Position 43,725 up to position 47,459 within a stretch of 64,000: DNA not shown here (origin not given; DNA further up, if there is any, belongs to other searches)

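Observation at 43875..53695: Three-gene SNF2-DUF3883 helicase / DUF1156 methyltransferase / HEPN-DUF499 ATPase operon: a predicted but mechanistically uncharacterised R-M-like defence system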

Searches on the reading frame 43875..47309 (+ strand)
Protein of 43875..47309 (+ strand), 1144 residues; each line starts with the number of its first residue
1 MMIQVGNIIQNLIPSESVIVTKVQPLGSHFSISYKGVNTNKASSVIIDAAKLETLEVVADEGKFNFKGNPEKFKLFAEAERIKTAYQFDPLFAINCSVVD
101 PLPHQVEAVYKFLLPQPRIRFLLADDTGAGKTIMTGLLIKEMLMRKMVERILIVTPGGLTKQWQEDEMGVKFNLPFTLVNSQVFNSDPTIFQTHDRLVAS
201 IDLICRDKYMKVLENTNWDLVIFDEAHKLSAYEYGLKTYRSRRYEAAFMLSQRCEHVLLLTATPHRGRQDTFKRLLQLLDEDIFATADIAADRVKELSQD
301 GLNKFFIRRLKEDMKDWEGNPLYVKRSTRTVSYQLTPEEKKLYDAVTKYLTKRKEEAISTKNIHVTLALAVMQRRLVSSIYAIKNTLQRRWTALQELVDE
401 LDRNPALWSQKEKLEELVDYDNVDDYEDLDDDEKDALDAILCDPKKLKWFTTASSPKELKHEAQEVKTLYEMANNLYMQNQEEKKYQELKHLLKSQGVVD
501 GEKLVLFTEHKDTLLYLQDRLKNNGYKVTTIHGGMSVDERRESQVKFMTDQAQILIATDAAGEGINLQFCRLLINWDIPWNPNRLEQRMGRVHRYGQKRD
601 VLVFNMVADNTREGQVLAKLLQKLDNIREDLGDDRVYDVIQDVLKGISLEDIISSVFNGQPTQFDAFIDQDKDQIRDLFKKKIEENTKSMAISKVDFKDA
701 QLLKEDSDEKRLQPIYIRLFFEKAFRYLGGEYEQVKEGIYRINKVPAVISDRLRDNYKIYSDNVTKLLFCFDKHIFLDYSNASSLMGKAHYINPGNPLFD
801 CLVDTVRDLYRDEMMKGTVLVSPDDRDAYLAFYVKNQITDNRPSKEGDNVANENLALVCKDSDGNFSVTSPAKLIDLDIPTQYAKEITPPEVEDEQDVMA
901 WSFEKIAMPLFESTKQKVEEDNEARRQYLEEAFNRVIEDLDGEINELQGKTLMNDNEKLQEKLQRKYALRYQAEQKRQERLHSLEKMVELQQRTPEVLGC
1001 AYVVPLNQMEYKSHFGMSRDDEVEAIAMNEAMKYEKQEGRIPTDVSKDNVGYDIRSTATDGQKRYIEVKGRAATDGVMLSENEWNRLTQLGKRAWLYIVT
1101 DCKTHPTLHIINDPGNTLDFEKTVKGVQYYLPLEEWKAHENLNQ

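Call 3: search_protein_families(library=pfam, proteins=[window:43875-47309:+], max_evalue=0.01)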
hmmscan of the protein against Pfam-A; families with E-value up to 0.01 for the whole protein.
window:43875-47309:+ (1144 aa): 7 families
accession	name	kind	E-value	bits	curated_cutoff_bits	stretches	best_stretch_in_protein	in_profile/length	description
PF00271.37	Helicase_C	-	1.4e-25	90.1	23.5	1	485-596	2-110/110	Helicase conserved C-terminal domain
PF13020.12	NOV_C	-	1.2e-20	73.8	22.1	1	1023-1111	1-91/91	Protein NO VEIN, C-terminal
PF00176.29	SNF2-rel_dom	-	2.9e-16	59.8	24.9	1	121-374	20-269/290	SNF2-related domain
PF04851.21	ResIII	-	2.2e-13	50.9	22.5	1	101-266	4-164/164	Type III restriction enzyme, res subunit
PF00270.35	DEAD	-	9.8e-08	32.3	26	1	103-268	2-164/167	DEAD/DEAH box helicase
PF13871.12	Helicase_C_4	-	0.00054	20.2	30.5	1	544-626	54-147/271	C-terminal domain on Strawberry notch homologue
PF13872.12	AAA_34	-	0.0032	16.9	27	0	107-255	49-213/306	P-loop containing NTP hydrolase pore-1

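Call 4: search_protein_families(library=padloc, proteins=[window:43875-47309:+], max_evalue=0.001)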
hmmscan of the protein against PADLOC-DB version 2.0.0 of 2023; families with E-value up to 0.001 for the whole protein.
window:43875-47309:+ (1144 aa): 67 families (the best 25 are shown)
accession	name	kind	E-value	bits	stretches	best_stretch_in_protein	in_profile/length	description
PDLC00659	HmaA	-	4.8e-208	691.7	1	3-1114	7-1146/1176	SNF2 helicase / DEAD-box helicase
PDLC02620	DrmD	-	4.2e-130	433.5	1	2-757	1-742/1060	DrmD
PDLC02500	BrxHI|BrxHII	-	8.5e-112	373.4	1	69-698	59-675/933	BrxHI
PDLC02621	DrmD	-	1.9e-108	362.1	1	103-646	124-680/1040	DrmD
PDLC02504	BrxHI|BrxHII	-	1.1e-99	332.7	1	71-752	80-738/971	BrxHII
PDLC02572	DrmA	-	1.3e-75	253.1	1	115-693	132-729/1043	DrmA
PDLC02619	DrmD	-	4.2e-67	225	2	88-529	20-441/872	DrmD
PDLC02632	DrmD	-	2.2e-66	222.7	1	117-611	139-641/662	DrmD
PDLC02633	DrmD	-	4.4e-66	221.4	1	104-634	129-677/839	DrmD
PDLC02634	DrmD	-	2.1e-59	199.2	1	99-644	90-634/900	DrmD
PDLC02623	DrmD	-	7.1e-53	177.6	3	324-645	399-672/1040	DrmD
PDLC02624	DrmD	-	8.5e-49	164.6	1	138-646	1-522/652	DrmD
PDLC02840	DpdE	-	1.7e-47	160.4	2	94-290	153-328/1091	DpdE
PDLC02843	DpdE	-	6.8e-47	158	2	93-291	151-324/1091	DpdE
PDLC02853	DpdE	-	1.6e-37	127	2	89-403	86-419/985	DpdE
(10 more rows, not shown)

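Call 36: search_solved_structures(query=window:43875-47309:+, max_evalue=0.001)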
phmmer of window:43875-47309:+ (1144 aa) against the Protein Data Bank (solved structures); distinct sequences matched with E-value up to 0.001: 205 (the best 60 are shown).
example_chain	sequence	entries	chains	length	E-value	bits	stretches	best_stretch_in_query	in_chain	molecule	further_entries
8so8_A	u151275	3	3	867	2.9e-36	128.2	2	90-284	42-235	RNA polymerase-associated protein RapA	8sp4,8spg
6bog_A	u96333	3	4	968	3e-36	128.2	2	85-284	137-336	RNA polymerase-associated protein RapA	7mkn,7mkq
7m8e_F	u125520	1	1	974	3e-36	128.1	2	85-284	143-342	RNA polymerase-associated protein RapA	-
4s20_K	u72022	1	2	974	3.1e-36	128.1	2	85-284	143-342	RNA polymerase-associated protein RapA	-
8t0l_F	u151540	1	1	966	3.9e-35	124.5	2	86-284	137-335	RNA polymerase-associated protein RapA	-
6jyl_K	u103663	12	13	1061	5.2e-20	74.4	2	485-625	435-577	ISWI chromatin-remodeling complex ATPase ISW1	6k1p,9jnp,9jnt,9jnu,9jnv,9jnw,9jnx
7x3t_V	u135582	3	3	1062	5.2e-20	74.4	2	485-625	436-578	ISWI chromatin-remodeling complex ATPase ISW1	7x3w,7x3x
6iro_L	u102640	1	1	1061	5.2e-20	74.4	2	485-625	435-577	ISWI chromatin-remodeling complex ATPase ISW1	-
9lj2_K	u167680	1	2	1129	6e-20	74.2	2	485-625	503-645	ISWI chromatin-remodeling complex ATPase ISW1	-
6pwf_K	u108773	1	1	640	2.7e-19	72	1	499-625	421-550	chromatin remodeling factor ISWI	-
5jxr_A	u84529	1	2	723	3.4e-18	68.4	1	499-624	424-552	Chromatin-remodeling complex ATPase-like protein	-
6gej_M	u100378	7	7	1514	1.2e-17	66.6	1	485-657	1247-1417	Helicase SWR1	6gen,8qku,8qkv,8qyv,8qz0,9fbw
9b1d_A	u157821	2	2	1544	1.3e-17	66.5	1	485-657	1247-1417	Helicase SWR1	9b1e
6ryr_W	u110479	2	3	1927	2.6e-17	65.4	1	499-615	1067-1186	Chromodomain-helicase-DNA-binding protein 4,Chromodomain-helicase-DNA-binding protein 4,Ch | Chromodomain-helicase-DNA-binding protein 4,CHD4,Chromodomain-helic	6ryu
1z63_A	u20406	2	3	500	5.4e-17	64.4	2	496-621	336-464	Helicase of the snf2/rad54 family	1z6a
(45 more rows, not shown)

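Call 49: search_protein_families(library=ncbifam, proteins=[window:43875-47309:+], max_evalue=0.001)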
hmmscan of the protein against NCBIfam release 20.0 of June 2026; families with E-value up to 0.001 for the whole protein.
window:43875-47309:+ (1144 aa): 26 families (the best 25 are shown)
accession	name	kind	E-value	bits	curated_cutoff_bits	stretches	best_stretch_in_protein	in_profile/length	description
NF038317.1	DISARM_DrmD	equivalog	1.8e-116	390.7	610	1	68-993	73-989/1021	DISARM system SNF2-like helicase DrmD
NF038318.1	DISARM_DrmD_b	equivalog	1.3e-65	222.1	950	2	87-529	16-438/868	DISARM system SNF2-like helicase DrmD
NF041062.1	DpdE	equivalog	2.9e-61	207.6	500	1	93-624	146-669/1048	protein DpdE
NF003426.0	PRK04914.1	equivalog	4e-56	190.8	576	2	70-285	123-337/959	RNA polymerase-associated protein RapA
NF042964.1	phospholipD_antiphage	equivalog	3e-47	161.5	1100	2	370-643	600-836/895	phospholipase D-like domain-containing anti-phage protein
TIGR01389.1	recQ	equivalog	1.1e-20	73.6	640.2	1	462-613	188-336/591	DNA helicase RecQ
NF053675.1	pilus_reg_Snf2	equivalog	4.6e-20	71.3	1100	2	414-618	787-995/1029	pilus expression-regulating Snf2 family helicase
NF058637.1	helic_SCO1167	equivalog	1.9e-19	69.3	1200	1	485-623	764-901/932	SCO1167/SCO6262 family helicase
NF053631.1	RNA_helic_CshA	equivalog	8.2e-18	64.5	646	1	455-605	196-341/434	degradosome RNA helicase CshA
NF008744.0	PRK11776.1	equivalog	2.6e-16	59.3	524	1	465-616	210-357/460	ATP-dependent RNA helicase DbpA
NF008394.0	PRK11192.1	equivalog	3.9e-16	58.9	507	1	472-601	221-347/441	ATP-dependent RNA helicase SrmB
NF008279.0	PRK11057.1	equivalog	1.3e-15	56.8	1015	1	484-610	219-345/608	ATP-dependent DNA helicase RecQ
NF002340.1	PRK01297.1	equivalog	3.5e-15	55.7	564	1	468-607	220-355/372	ATP-dependent RNA helicase RhlB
NF010337.0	PRK13766.1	equivalog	1.1e-13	50.2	610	1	456-690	324-548/781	Hef nuclease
TIGR00614.1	recQ_fam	subfamily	3.5e-13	49.2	219.8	1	475-623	200-348/470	RecQ family ATP-dependent DNA helicase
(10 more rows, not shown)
